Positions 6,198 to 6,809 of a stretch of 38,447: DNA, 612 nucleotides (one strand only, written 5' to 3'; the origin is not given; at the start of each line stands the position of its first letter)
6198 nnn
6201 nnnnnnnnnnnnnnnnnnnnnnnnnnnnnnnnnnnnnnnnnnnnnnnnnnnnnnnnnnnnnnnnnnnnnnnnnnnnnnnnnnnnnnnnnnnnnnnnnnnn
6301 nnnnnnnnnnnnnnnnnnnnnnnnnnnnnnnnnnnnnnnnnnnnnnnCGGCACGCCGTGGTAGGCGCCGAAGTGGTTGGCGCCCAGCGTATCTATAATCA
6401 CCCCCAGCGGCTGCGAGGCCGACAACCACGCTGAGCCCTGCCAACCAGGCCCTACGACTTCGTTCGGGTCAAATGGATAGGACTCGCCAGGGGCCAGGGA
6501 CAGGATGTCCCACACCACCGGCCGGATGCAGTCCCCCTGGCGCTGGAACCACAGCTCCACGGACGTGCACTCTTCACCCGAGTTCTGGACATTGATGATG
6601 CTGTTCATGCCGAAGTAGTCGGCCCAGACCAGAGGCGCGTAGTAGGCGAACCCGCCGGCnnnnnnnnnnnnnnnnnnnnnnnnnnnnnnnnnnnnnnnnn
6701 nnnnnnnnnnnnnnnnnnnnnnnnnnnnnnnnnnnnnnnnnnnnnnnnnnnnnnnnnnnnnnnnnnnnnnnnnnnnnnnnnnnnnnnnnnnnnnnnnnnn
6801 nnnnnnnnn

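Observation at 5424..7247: About 600-aa Cys-rich head built from four xPL(I/V)...IxVQN modules; no family I can name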

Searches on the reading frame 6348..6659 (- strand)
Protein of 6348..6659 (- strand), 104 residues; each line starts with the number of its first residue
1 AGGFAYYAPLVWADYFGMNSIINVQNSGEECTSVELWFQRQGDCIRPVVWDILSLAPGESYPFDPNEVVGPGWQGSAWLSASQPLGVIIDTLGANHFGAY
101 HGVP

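Call 61: predict_structure(alignment_id=A3)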
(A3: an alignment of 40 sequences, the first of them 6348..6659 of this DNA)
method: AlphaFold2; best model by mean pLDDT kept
length: 104 residues; sequences in the alignment: 40
mean_pLDDT: 92.9   pTM: 0.83
mean pLDDT of the five models: 92.9, 90.8, 90.6, 90.2, 90.0
residues with pLDDT >= 90: 87; 70-90: 15; 50-70: 1; < 50: 1
segments of 3 or more residues with pLDDT < 50: none
pLDDT, mean of each block of 10 residues (from residue 1): 85 96 96 95 87 94 95 95 96 93 85
secondary structure, 60 per line:
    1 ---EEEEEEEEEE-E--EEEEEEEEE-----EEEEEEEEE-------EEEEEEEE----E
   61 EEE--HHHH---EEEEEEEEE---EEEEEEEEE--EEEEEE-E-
elements in order: E4-13 E18-26 E32-40 E48-55 E60-63 H66-69 E73-81 E85-93 E96-101

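Call 63: fold_search(model_id=the predicted structure, library=pdb)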
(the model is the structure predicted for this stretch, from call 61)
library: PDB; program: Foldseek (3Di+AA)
matches with E <= 10: 1646; with E <= 0.001: 3
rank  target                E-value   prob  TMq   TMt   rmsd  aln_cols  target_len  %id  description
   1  1nc7_A                9.9e-07  1.00  0.75  0.68   3.5       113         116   15  Crystal Structure of Thermotoga maritima 1070 (released 2003-07-01)
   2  1nc7_B                1.5e-06  1.00  0.76  0.69   2.9       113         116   16  Crystal Structure of Thermotoga maritima 1070 (released 2003-07-01)
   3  1nc7_D                2.2e-06  1.00  0.76  0.69   2.9       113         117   16  Crystal Structure of Thermotoga maritima 1070 (released 2003-07-01)
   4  2ii8_A                1.1e-03  1.00  0.62  0.65   4.6        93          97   14  Anabaena sensory rhodopsin transducer (released 2007-03-20)
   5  2ii8_B                2.7e-03  1.00  0.58  0.58   4.0       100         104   13  Anabaena sensory rhodopsin transducer (released 2007-03-20)
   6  2ii8_F                3.7e-03  1.00  0.55  0.62   3.5        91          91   12  Anabaena sensory rhodopsin transducer (released 2007-03-20)
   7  2ii9_D                3.7e-03  1.00  0.54  0.59   4.0        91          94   13  Anabaena sensory rhodopsin transducer (released 2007-03-20)
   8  2ii8_E                4.1e-03  1.00  0.57  0.64   3.2        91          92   13  Anabaena sensory rhodopsin transducer (released 2007-03-20)
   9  2ii7_D                4.6e-03  1.00  0.54  0.54   5.3       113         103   11  Anabaena sensory rhodopsin transducer (released 2007-03-20)
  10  5aos                  4.6e-03  1.00  0.49  0.50   4.8       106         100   14  Structure of a novel carbohydrate binding module from Ruminococcus flavefaciens FD-1 endoglucanase Cel5A solved at the A (released 2016-06-29)
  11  2ii7_F                5.2e-03  1.00  0.58  0.65   3.3        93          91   12  Anabaena sensory rhodopsin transducer (released 2007-03-20)
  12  2ii8_D                5.8e-03  1.00  0.63  0.66   3.9        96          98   11  Anabaena sensory rhodopsin transducer (released 2007-03-20)
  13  2ii7_C                6.1e-03  1.00  0.61  0.58   3.9        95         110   10  Anabaena sensory rhodopsin transducer (released 2007-03-20)
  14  2ii8_C                6.5e-03  1.00  0.62  0.69   3.8        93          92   11  Anabaena sensory rhodopsin transducer (released 2007-03-20)
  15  2iia                  7.3e-03  1.00  0.62  0.71   3.6        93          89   11  Anabaena sensory rhodopsin transducer (released 2007-03-20)
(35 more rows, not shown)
